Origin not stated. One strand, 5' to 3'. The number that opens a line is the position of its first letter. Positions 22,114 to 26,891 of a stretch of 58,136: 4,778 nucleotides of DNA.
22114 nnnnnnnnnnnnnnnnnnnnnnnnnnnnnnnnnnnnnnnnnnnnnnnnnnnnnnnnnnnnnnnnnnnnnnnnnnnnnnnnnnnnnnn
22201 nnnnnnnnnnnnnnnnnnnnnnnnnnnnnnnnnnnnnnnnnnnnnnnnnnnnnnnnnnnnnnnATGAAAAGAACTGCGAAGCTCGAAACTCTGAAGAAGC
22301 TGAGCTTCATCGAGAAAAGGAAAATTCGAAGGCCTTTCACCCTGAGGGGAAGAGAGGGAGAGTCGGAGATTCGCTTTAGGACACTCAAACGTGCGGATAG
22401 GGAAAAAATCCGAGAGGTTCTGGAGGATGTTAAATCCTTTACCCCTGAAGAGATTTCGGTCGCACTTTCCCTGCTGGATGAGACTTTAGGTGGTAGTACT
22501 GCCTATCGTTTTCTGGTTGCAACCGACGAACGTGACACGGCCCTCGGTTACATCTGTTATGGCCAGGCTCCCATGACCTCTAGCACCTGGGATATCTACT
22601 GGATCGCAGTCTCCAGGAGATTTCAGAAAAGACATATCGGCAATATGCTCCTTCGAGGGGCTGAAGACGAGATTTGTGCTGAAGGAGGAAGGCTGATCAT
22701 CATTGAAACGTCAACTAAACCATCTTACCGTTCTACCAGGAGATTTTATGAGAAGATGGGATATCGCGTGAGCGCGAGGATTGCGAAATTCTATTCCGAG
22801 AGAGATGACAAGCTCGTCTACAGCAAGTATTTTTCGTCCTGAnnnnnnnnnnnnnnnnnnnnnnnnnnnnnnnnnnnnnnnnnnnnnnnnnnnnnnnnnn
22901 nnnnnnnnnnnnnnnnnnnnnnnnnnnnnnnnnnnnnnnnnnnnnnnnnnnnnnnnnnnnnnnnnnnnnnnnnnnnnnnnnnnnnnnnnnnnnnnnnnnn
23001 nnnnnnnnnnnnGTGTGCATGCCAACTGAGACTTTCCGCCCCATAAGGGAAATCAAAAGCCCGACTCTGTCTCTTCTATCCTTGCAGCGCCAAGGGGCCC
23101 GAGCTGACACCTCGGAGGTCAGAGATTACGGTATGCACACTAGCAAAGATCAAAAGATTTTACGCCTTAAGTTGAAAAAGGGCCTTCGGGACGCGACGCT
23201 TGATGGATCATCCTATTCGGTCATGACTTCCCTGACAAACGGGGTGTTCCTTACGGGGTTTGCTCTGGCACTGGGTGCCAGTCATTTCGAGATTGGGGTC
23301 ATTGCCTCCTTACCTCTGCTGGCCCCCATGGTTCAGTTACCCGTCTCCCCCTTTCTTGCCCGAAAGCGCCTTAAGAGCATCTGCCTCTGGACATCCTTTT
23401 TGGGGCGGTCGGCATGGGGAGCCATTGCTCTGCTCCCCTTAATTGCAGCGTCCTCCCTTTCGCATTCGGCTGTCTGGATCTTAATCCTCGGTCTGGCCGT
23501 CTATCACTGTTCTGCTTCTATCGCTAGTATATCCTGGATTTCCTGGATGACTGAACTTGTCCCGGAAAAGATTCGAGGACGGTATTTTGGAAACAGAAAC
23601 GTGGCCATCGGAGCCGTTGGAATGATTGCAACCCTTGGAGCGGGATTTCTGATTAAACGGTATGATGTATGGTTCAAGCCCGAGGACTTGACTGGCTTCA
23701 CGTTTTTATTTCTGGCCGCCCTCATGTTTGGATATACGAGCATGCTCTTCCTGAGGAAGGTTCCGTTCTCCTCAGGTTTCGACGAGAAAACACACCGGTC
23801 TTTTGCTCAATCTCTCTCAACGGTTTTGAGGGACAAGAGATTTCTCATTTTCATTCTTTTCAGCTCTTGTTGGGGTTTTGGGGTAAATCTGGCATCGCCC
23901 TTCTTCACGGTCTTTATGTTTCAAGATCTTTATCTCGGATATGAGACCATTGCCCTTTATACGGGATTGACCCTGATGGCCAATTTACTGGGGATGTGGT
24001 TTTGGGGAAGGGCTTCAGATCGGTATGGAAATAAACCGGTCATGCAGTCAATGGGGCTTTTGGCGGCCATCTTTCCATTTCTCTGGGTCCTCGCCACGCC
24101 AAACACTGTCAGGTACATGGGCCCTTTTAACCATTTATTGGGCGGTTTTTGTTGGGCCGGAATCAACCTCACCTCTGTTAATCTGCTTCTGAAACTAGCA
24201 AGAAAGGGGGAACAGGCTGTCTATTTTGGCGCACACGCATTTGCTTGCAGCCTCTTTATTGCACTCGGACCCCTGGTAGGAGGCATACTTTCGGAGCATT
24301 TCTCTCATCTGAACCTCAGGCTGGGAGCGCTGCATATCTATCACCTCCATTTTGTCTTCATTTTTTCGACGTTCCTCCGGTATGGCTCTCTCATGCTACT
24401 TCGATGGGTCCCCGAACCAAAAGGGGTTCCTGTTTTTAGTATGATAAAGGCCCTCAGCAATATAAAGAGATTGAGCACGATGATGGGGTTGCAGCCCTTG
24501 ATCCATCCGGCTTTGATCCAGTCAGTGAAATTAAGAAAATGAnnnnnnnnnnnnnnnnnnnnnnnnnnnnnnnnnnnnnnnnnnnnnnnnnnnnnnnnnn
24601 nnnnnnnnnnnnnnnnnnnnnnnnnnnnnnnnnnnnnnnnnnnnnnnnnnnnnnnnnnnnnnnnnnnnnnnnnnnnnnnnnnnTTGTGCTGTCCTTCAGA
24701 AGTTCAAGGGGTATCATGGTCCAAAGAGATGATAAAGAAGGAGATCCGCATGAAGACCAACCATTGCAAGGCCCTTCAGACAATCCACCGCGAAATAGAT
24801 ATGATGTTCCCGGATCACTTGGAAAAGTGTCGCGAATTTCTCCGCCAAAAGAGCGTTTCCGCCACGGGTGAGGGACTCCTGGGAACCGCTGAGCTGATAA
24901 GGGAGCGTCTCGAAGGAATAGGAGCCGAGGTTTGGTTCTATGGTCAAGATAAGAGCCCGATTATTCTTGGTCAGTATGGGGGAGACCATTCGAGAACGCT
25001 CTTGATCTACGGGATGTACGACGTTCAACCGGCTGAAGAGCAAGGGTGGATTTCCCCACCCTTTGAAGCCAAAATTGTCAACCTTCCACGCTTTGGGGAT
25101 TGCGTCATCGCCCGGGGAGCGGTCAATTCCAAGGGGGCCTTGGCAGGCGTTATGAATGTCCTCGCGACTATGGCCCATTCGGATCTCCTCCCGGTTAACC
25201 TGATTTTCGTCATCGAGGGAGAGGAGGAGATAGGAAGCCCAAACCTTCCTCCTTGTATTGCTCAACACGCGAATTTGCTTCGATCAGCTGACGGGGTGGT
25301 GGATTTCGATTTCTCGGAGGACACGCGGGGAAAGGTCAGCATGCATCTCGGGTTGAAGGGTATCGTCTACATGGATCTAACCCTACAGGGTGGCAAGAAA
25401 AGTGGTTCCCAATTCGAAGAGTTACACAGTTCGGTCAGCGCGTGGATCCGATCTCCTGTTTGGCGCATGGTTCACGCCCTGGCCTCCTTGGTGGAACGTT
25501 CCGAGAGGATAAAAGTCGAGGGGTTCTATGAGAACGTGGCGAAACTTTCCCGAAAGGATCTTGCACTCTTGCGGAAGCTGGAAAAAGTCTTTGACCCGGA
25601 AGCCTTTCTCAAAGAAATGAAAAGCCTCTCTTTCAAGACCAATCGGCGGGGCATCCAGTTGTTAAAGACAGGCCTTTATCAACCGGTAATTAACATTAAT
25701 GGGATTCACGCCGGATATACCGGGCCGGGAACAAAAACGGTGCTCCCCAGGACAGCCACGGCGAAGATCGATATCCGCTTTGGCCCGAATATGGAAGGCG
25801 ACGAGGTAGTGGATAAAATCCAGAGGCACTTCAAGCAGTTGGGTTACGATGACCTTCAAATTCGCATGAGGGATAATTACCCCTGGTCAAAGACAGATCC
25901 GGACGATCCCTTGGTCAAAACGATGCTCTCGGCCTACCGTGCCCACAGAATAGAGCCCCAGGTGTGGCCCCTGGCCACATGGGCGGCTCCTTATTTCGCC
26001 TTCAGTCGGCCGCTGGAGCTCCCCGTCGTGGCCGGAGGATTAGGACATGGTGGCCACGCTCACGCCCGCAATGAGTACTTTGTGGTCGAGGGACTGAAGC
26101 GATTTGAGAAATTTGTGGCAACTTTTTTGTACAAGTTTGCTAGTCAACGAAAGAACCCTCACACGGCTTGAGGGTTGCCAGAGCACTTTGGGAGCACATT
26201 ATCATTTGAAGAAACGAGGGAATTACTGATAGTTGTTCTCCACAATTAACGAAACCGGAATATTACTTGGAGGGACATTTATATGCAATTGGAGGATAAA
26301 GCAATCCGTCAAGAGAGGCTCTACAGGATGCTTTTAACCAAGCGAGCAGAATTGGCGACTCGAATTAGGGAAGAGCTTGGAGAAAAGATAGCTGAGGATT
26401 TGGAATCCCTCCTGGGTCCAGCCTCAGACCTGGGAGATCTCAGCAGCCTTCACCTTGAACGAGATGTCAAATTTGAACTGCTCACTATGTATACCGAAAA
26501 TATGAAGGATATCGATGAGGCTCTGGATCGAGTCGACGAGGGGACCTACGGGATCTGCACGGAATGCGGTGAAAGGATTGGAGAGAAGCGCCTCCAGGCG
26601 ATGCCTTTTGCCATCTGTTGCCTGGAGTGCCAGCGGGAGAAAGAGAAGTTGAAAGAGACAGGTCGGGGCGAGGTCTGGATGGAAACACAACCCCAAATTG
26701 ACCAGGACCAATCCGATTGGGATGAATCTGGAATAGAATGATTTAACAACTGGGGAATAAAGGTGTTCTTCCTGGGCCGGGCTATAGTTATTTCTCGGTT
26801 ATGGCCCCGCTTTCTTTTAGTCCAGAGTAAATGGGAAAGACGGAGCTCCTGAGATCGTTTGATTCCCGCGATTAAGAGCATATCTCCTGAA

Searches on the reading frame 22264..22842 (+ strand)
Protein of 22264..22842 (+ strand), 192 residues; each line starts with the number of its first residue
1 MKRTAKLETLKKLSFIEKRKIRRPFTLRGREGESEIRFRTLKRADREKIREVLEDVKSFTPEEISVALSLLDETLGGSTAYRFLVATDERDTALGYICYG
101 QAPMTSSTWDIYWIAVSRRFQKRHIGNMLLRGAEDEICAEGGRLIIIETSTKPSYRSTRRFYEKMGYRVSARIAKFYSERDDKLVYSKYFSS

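Call 6: search_protein_families(library=pfam, proteins=[window:22264-22842:+])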
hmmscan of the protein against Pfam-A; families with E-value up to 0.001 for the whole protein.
window:22264-22842:+ (192 aa): 3 families
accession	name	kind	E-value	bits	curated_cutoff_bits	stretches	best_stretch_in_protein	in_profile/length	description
PF13508.13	Acetyltransf_7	-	1.4e-10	41.8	27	1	81-168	3-83/84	Acetyltransferase (GNAT) domain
PF00583.31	Acetyltransf_1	-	4.6e-10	40.2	20.7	1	77-167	29-116/116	Acetyltransferase (GNAT) family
PF13673.13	Acetyltransf_10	-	2.3e-07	31.3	23.6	1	78-171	28-111/128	Acetyltransferase (GNAT) domain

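Call 60: search_protein_families(library=ncbifam, proteins=[window:22264-22842:+], max_evalue=0.00001)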
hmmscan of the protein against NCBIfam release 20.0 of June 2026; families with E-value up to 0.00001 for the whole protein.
window:22264-22842:+ (192 aa): 2 families
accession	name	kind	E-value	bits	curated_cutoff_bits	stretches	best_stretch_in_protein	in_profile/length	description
TIGR01575.1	rimI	equivalog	5.9e-12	45.9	86.4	1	80-182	31-128/132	ribosomal protein S18-alanine N-acetyltransferase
NF002959.0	PRK03624.1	equivalog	3.3e-07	30.1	124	1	111-173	75-135/147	GNAT family acetyltransferase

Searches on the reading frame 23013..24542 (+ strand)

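Call 6: search_protein_families(library=pfam, proteins=[window:23013-24542:+])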
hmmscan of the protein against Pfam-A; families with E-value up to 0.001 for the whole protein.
window:23013-24542:+ (509 aa): 2 families
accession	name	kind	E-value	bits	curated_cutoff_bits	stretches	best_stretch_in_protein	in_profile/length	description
PF07690.21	MFS_1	-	1.3e-31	110.2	33.4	2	71-420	11-347/347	Major Facilitator Superfamily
PF03209.21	PUCC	-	0.00036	20.1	21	0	135-250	283-396/401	PUCC protein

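Call 60: search_protein_families(library=ncbifam, proteins=[window:23013-24542:+], max_evalue=0.00001)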
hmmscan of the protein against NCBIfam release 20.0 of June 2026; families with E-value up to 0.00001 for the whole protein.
window:23013-24542:+ (509 aa): 0 families

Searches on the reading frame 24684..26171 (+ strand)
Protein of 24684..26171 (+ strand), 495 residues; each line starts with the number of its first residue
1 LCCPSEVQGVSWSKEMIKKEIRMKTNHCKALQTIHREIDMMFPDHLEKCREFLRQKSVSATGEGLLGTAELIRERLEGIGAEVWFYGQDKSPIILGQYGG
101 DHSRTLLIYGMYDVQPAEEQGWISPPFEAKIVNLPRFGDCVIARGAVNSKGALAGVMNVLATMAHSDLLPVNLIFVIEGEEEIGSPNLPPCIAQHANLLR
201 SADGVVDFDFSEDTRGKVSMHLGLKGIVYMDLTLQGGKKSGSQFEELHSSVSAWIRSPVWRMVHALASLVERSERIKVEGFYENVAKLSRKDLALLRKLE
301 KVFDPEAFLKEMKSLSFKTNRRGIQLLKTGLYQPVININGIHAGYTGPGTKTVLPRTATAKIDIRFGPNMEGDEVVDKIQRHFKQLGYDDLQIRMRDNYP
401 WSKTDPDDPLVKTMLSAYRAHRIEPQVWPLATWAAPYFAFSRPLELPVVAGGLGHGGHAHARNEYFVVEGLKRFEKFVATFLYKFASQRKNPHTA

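Call 6: search_protein_families(library=pfam, proteins=[window:24684-26171:+])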
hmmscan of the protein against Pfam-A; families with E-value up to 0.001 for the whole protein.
window:24684-26171:+ (495 aa): 2 families
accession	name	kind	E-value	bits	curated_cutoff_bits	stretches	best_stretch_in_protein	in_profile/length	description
PF01546.33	Peptidase_M20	-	2.2e-17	64.1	24.6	1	108-482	2-204/206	Peptidase family M20/M25/M40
PF07687.19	M20_dimer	-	1.7e-11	44.4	21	1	245-387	16-103/107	Peptidase dimerisation domain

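Call 60: search_protein_families(library=ncbifam, proteins=[window:24684-26171:+], max_evalue=0.00001)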
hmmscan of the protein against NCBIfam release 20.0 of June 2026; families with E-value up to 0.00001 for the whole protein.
window:24684-26171:+ (495 aa): 26 families (the best 25 are shown)
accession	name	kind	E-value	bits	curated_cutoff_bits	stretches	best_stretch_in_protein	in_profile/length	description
NF005034.0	PRK06446.1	subfamily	6e-76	256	369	1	45-485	4-433/436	hypothetical protein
NF006053.0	PRK08201.1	equivalog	3.7e-59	200.8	441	1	43-488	14-456/458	dipeptidase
NF006579.0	PRK09104.1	subfamily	1.2e-53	182.7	327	1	29-397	4-370/465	hypothetical protein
NF005914.0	PRK07907.1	subfamily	1.2e-30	106.8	300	1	30-388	5-351/456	hypothetical protein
NF005478.0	PRK07079.1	subfamily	1.8e-25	89.8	330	1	89-488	70-457/469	hypothetical protein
NF006399.0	PRK08651.1-2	equivalog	1.3e-24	86.9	381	1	54-241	15-193/405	succinyl-diaminopimelate desuccinylase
TIGR01910.1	DapE-ArgE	subfamily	1.1e-20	74.1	217.6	2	49-244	4-195/373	ArgE/DapE family deacylase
NF005913.0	PRK07906.1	subfamily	7.6e-17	61.1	382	1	48-430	20-380/442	hypothetical protein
NF005710.0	PRK07522.1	subfamily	8e-13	48.3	412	1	70-246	33-201/391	acetylornithine deacetylase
NF009557.0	PRK13009.1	equivalog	6.5e-12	45.3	284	1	44-182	4-135/377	succinyl-diaminopimelate desuccinylase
NF006326.0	PRK08554.1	equivalog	6.5e-12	45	354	1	68-185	37-147/446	peptidase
TIGR01892.1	AcOrn-deacetyl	equivalog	8.7e-12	44.8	297.7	1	70-283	22-217/365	acetylornithine deacetylase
NF006400.0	PRK08651.1-3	equivalog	7.9e-11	41.4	374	1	93-242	74-212/410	succinyl-diaminopimelate desuccinylase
TIGR01900.1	dapE-gram_pos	equivalog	1.3e-10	40.7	304.2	0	348-482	226-350/351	succinyl-diaminopimelate desuccinylase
NF004788.0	PRK06133.1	subfamily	2.5e-10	39.9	349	0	25-236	26-226/417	glutamate carboxypeptidase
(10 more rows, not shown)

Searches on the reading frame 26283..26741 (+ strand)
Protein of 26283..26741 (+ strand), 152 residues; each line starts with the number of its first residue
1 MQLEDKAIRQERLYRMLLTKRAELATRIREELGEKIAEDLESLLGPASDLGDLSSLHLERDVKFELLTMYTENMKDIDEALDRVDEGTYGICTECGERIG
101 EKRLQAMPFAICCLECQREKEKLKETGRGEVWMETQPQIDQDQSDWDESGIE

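Call 49: search_protein_families(library=pfam, proteins=[window:26283-26741:+])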
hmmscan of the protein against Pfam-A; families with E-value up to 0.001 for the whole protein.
window:26283-26741:+ (152 aa): 1 family
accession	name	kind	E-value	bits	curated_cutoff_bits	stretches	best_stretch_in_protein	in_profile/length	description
PF01258.23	zf-dskA_traR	-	7.1e-13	48.8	24.9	1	87-122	1-36/36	Prokaryotic dksA/traR C4-type zinc finger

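Call 60: search_protein_families(library=ncbifam, proteins=[window:26283-26741:+], max_evalue=0.00001)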
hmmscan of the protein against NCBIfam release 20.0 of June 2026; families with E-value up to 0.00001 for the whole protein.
window:26283-26741:+ (152 aa): 6 families
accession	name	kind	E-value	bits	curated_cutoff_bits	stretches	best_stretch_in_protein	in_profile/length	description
TIGR02890.1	bacill_yteA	subfamily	1.5e-20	73.9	134.4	1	11-129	4-124/159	regulatory protein, yteA family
NF033459.1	DksA_like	equivalog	8.3e-19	67.9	105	1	15-122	8-111/113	RNA polymerase-binding protein DksA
TIGR02420.1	dksA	equivalog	6.2e-16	58.8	115.5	1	14-118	10-109/110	RNA polymerase-binding protein DksA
TIGR02419.1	C4_traR_proteo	subfamily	7.5e-11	42.4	59.7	1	89-121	32-64/64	phage/conjugal plasmid C-4 type zinc finger protein, TraR family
NF008045.0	PRK10778.1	equivalog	4e-07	30.4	289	1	73-119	95-141/151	RNA polymerase-binding protein DksA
NF008243.0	PRK11019.1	equivalog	4.4e-06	27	96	1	89-125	36-72/88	DksA/TraR family C4-type zinc finger protein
